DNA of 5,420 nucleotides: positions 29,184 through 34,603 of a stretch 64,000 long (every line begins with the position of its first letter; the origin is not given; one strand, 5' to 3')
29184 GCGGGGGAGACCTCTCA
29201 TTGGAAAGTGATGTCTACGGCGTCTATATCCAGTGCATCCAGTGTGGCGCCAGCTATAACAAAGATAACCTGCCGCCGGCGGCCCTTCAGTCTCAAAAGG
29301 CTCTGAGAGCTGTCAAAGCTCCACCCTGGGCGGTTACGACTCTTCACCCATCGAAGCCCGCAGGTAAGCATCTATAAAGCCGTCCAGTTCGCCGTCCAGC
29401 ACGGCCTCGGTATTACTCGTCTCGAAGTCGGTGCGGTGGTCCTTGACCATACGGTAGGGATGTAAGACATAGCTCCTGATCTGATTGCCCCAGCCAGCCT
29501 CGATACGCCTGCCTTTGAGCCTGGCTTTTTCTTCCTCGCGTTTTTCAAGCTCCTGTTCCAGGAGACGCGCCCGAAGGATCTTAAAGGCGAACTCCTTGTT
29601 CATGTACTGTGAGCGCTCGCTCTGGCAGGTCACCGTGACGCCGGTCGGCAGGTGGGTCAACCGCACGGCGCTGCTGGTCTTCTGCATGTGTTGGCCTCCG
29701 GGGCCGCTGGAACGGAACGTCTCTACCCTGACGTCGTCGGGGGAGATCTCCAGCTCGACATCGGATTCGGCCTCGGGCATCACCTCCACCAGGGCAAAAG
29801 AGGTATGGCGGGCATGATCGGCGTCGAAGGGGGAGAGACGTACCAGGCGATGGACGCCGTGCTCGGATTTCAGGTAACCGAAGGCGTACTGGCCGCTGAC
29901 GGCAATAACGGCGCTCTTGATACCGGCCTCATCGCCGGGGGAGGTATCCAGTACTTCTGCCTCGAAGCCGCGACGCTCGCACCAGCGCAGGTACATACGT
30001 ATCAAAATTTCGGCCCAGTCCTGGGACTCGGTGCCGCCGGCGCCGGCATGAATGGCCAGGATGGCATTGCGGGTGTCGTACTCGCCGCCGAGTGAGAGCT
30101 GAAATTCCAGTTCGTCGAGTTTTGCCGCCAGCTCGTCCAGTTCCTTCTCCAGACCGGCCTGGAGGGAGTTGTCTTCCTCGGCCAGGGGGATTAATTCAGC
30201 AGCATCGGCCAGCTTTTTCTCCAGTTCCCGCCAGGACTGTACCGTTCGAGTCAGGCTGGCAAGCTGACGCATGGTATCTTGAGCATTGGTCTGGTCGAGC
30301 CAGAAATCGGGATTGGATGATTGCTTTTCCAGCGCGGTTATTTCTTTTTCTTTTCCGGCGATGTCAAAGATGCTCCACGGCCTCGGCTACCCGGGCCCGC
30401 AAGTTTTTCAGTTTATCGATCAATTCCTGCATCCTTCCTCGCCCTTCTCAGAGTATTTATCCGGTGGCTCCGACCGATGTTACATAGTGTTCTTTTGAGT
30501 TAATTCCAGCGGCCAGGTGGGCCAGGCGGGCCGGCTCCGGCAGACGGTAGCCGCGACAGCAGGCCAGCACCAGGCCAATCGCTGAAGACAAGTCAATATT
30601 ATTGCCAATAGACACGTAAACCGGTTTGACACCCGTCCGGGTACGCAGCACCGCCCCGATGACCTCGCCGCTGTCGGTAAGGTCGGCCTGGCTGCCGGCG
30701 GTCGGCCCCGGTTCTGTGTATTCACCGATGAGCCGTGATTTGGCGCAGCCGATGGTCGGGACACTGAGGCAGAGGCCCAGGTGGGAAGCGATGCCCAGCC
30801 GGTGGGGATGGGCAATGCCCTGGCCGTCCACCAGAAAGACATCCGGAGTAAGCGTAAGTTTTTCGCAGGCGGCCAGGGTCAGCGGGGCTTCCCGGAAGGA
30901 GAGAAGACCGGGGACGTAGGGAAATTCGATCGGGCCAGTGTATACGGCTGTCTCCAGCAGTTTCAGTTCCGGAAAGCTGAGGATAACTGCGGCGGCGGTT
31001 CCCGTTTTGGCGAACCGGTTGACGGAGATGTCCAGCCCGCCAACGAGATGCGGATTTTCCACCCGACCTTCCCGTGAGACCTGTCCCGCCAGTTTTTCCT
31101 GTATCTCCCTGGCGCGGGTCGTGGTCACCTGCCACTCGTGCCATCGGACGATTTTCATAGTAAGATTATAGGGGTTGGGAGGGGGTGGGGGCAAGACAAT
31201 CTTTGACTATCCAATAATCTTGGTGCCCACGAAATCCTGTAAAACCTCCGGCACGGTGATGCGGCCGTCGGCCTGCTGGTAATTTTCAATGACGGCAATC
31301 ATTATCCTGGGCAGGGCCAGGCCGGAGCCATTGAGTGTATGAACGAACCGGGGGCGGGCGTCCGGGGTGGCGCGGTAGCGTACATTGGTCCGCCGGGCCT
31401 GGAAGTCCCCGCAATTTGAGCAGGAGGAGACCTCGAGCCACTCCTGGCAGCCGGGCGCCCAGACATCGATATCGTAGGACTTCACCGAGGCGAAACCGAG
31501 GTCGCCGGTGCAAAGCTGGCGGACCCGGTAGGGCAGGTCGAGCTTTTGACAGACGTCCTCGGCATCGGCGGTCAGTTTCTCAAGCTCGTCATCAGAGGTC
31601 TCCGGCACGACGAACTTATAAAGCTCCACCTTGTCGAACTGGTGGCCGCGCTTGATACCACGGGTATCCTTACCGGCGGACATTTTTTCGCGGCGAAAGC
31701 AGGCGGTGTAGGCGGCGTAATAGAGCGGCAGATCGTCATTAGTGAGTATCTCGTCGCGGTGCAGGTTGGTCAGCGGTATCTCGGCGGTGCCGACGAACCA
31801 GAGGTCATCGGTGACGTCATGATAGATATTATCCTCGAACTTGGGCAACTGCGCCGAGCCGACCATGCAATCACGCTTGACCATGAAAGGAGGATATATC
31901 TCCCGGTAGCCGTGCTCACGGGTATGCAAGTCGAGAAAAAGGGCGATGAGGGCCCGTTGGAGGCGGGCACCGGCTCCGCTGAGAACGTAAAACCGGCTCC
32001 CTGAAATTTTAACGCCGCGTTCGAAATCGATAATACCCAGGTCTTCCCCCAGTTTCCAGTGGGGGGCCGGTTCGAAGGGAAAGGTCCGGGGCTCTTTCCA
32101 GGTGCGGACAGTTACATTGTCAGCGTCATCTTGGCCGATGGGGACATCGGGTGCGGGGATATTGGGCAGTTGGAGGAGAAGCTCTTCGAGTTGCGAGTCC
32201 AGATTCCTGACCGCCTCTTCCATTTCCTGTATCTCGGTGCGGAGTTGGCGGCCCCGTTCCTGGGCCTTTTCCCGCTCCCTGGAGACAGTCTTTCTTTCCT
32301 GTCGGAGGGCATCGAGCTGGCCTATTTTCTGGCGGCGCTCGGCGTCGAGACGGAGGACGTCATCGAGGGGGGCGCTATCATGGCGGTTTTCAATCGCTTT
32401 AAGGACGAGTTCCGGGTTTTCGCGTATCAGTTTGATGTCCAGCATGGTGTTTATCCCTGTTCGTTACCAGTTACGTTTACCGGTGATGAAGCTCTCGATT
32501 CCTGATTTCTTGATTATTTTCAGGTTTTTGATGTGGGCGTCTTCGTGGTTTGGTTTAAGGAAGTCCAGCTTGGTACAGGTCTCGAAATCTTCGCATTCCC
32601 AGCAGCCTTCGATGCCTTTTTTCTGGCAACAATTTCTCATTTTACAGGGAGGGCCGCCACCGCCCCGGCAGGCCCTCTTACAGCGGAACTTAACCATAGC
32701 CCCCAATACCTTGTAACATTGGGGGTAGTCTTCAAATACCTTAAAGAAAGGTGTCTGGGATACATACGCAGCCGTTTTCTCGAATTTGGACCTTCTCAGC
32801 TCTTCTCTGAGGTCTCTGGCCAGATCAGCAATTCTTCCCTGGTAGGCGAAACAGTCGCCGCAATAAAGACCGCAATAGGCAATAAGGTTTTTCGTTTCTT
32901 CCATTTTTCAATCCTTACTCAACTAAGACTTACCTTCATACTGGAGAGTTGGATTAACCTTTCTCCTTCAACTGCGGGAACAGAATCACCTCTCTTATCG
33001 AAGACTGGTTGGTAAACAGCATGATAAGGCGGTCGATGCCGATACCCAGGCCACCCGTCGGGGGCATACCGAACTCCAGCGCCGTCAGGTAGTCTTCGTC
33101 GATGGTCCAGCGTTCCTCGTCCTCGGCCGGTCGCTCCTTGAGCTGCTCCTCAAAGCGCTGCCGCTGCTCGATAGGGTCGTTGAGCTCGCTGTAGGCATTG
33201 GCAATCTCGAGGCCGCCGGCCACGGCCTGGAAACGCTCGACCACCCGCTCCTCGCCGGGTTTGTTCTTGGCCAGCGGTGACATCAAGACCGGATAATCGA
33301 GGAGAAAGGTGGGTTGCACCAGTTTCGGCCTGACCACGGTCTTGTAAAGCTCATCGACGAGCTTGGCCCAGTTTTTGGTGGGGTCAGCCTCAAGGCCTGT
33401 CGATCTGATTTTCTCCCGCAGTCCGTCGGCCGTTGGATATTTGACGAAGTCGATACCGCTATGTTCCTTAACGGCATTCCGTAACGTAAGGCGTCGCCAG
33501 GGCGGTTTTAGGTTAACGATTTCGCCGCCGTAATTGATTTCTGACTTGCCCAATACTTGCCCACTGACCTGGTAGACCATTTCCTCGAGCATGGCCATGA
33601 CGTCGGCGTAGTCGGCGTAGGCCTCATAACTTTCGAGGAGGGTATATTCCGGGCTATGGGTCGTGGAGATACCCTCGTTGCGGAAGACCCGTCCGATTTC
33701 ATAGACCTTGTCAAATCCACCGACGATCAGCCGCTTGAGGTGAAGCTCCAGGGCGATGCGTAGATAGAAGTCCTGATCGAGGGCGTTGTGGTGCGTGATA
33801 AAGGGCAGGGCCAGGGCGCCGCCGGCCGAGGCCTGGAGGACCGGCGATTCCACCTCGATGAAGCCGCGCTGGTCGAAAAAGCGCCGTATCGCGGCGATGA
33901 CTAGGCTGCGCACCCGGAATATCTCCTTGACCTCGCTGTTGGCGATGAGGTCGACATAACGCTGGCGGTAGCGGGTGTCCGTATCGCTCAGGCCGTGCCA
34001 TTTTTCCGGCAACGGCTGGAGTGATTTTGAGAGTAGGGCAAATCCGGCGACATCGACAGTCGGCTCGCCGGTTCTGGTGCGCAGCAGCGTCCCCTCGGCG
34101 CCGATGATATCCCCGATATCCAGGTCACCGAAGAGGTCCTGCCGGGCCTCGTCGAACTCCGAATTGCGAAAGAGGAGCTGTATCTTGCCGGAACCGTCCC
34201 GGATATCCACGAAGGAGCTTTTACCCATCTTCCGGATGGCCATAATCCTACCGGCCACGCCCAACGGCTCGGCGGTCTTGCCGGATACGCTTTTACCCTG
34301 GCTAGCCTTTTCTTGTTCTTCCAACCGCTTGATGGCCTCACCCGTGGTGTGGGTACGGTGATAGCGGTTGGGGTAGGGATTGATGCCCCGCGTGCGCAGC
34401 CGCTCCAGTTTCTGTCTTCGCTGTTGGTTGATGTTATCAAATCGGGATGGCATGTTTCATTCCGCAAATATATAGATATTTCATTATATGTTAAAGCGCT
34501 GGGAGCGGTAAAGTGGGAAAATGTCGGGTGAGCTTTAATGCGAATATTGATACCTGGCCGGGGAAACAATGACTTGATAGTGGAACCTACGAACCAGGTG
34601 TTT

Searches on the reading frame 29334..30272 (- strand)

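Call 83: search_protein_families(library=pfam, proteins=[window:29334-30272:-], max_evalue=0.00001)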
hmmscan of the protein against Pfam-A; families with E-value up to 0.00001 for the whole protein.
window:29334-30272:- (312 aa): 2 families
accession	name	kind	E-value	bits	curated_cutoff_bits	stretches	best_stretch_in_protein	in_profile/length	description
PF03462.23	PCRF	-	1.1e-50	172.6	24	1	2-162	29-194/194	PCRF domain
PF00472.26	RF-1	-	2e-40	137.8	35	1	171-280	2-116/116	RF-1 domain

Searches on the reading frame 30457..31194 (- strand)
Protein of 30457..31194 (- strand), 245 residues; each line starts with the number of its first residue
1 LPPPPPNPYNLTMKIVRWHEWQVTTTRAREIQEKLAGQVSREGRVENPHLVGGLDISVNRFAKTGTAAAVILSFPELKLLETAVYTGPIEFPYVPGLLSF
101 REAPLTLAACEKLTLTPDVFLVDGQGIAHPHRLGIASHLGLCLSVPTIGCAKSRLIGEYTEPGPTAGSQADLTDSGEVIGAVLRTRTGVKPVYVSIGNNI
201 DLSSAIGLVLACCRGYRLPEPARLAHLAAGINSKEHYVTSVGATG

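Call 90: search_protein_families(library=pfam, proteins=[window:30457-31194:-], max_evalue=0.0001)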
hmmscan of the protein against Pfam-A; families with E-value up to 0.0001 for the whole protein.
window:30457-31194:- (245 aa): 1 family
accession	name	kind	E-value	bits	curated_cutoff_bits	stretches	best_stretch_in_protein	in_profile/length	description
PF04493.20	Endonuclease_5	-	1.2e-72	244.2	23.4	1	34-226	2-197/198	Endonuclease V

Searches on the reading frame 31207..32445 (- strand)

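Call 83: search_protein_families(library=pfam, proteins=[window:31207-32445:-], max_evalue=0.00001)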
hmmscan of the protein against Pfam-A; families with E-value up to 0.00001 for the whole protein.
window:31207-32445:- (412 aa): 2 families
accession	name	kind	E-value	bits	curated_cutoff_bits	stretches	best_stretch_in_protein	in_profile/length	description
PF00587.30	tRNA-synt_2b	-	2.1e-36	126.1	29.3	1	212-389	8-179/179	tRNA synthetase class II core domain (G, H, P, S and T)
PF02403.27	Seryl_tRNA_N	-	3.8e-19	69.3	28.2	1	1-97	1-108/108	Seryl-tRNA synthetase N-terminal domain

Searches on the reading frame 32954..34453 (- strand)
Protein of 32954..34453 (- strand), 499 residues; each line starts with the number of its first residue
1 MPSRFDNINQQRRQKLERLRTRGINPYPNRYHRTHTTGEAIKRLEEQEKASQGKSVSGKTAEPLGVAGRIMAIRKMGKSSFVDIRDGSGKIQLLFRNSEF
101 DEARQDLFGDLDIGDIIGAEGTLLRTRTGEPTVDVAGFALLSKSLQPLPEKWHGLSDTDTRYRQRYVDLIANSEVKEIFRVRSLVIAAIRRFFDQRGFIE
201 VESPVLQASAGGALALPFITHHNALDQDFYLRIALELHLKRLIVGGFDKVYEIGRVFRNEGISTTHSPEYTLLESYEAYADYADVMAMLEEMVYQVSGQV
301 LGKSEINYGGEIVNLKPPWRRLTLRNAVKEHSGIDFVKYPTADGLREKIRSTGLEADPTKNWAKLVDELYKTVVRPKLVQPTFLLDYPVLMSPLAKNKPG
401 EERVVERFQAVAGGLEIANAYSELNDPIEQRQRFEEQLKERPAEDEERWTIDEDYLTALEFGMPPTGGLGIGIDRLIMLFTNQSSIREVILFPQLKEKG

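Call 83: search_protein_families(library=pfam, proteins=[window:32954-34453:-], max_evalue=0.00001)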
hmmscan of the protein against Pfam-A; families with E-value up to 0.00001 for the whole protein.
window:32954-34453:- (499 aa): 3 families
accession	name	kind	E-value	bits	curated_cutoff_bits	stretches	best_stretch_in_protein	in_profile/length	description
PF00152.25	tRNA-synt_2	-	2.8e-90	303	25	1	158-495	2-307/308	tRNA synthetases class II (D, K and N)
PF01336.31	tRNA_anti-codon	-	1.2e-14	54.4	27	1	66-135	3-69/75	OB-fold nucleic acid binding domain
PF01409.25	tRNA-synt_2d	-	1.7e-07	31.4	19.8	0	249-299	104-156/246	tRNA synthetases class II core domain (F)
